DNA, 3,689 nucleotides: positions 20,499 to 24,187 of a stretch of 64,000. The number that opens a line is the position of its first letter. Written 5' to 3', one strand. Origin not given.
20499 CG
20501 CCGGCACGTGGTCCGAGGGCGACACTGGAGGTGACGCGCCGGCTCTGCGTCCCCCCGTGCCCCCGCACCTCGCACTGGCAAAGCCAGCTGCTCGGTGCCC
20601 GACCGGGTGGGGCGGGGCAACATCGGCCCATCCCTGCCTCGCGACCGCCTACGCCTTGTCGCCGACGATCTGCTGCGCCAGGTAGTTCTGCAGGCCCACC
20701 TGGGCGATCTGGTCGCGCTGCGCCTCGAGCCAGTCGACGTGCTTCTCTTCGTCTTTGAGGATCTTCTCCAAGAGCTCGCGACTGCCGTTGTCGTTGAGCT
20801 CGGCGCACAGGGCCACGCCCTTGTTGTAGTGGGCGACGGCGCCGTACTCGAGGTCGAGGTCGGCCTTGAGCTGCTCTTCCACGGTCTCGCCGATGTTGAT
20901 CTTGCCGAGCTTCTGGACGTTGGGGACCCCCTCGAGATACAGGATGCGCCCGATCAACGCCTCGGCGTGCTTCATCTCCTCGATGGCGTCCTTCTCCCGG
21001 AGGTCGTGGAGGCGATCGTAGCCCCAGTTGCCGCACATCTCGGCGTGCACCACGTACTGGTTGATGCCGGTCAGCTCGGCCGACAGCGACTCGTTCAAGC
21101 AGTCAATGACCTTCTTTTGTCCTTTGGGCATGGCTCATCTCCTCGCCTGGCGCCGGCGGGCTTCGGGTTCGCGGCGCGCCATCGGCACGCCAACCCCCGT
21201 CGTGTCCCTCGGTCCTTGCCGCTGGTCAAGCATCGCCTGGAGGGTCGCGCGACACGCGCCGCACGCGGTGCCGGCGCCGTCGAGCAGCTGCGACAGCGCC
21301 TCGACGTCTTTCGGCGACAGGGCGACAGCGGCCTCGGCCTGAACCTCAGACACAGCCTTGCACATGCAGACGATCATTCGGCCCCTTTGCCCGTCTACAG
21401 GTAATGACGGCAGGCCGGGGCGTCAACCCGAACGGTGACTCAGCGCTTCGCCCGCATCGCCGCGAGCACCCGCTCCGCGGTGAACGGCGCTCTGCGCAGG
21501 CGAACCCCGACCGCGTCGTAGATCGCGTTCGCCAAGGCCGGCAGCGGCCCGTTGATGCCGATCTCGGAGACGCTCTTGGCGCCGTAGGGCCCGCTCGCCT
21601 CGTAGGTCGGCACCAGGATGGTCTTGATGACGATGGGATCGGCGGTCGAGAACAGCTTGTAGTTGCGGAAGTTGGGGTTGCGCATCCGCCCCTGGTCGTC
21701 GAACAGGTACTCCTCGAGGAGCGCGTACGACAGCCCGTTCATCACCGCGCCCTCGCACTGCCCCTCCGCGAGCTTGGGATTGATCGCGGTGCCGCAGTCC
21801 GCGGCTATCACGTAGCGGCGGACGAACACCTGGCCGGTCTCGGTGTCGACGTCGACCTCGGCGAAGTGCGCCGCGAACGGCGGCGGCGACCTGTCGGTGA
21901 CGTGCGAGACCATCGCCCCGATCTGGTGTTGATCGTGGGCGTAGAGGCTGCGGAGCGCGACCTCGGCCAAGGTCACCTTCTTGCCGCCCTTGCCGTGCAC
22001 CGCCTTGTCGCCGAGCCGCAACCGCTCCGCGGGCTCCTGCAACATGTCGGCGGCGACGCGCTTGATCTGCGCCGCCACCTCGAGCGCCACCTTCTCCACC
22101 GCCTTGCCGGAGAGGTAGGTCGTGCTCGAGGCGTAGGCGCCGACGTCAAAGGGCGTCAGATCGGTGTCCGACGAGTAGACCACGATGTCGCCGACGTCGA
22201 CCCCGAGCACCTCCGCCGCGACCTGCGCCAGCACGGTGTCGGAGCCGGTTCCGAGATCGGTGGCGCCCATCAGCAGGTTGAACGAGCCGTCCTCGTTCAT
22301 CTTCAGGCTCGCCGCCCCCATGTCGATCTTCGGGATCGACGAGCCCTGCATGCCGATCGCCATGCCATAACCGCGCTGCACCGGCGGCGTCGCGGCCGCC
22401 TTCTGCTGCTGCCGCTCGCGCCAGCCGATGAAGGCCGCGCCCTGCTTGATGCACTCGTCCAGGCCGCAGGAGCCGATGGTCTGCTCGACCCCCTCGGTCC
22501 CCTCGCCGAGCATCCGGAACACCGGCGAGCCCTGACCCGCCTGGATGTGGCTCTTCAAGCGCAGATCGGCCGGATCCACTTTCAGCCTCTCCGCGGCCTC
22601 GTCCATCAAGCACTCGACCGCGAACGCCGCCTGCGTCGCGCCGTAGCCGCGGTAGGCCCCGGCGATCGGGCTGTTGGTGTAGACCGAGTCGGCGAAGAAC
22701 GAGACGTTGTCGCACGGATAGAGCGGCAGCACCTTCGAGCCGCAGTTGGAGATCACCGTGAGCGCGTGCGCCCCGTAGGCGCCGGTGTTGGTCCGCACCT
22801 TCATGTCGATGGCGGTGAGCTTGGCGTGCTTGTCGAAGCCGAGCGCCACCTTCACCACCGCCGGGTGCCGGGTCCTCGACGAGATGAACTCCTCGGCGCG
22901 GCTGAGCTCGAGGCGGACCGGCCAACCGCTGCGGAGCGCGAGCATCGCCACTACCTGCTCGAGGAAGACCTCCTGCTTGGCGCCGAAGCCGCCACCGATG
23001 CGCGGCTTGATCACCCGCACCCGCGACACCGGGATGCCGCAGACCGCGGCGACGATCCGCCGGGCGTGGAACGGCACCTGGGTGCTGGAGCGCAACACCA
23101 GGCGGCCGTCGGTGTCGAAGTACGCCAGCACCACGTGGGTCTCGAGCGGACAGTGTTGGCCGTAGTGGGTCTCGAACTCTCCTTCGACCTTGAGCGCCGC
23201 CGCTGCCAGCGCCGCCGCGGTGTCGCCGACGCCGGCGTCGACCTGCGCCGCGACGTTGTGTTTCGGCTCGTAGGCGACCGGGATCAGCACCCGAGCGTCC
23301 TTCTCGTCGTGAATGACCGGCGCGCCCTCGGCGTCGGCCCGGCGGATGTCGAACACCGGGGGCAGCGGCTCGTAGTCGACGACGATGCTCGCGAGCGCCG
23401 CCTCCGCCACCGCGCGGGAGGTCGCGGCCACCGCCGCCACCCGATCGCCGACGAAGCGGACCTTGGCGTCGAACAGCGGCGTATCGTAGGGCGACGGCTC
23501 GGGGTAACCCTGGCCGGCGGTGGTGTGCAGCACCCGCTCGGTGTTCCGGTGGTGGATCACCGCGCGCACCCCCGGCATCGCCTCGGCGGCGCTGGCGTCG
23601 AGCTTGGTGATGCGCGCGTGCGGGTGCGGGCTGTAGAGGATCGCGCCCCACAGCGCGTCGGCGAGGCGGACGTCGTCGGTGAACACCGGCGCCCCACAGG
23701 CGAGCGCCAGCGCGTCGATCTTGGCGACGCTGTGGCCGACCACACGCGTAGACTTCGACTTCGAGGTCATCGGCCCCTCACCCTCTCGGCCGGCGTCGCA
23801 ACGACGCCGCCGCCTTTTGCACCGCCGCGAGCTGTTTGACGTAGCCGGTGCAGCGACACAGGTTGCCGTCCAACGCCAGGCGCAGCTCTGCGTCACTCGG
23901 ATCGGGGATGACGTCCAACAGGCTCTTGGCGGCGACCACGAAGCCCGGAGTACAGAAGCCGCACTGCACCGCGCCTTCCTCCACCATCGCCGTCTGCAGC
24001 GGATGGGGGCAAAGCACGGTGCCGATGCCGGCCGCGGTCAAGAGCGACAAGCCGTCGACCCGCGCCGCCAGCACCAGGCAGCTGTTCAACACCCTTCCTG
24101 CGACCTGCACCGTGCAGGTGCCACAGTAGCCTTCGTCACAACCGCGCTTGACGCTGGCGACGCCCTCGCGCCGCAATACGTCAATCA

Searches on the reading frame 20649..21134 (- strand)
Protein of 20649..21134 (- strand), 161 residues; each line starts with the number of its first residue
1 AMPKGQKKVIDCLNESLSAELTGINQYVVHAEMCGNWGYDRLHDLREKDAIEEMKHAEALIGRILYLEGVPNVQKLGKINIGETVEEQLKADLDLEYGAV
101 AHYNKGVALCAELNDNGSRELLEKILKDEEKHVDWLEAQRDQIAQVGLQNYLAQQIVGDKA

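Call 41: search_protein_families(library=pfam, proteins=[window:20649-21134:-], max_evalue=0.001)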
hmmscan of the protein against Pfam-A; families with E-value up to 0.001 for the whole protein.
window:20649-21134:- (161 aa): 2 families
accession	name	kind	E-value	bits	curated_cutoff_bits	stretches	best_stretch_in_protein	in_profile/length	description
PF00210.30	Ferritin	-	3e-36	124.9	24.5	1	11-145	2-141/142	Ferritin-like domain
PF02915.23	Rubrerythrin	-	0.00081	20.2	22.8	0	11-137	1-134/137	Rubrerythrin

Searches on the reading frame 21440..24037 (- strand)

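Call 41: search_protein_families(library=pfam, proteins=[window:21440-24037:-], max_evalue=0.001)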
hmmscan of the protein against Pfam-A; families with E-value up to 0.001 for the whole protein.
window:21440-24037:- (865 aa): 3 families
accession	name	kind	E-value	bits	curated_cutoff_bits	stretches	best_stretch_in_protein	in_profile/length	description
PF02738.23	MoCoBD_1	-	2.3e-76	256.6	27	1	259-495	6-242/244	Molybdopterin cofactor-binding domain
PF20256.3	MoCoBD_2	-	6.3e-74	249.4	27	1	536-800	5-281/283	Molybdopterin cofactor-binding domain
PF01315.27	Ald_Xan_dh_C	-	8e-26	91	31.3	1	115-226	2-110/110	Aldehyde oxidase and xanthine dehydrogenase, a/b hammerhead domain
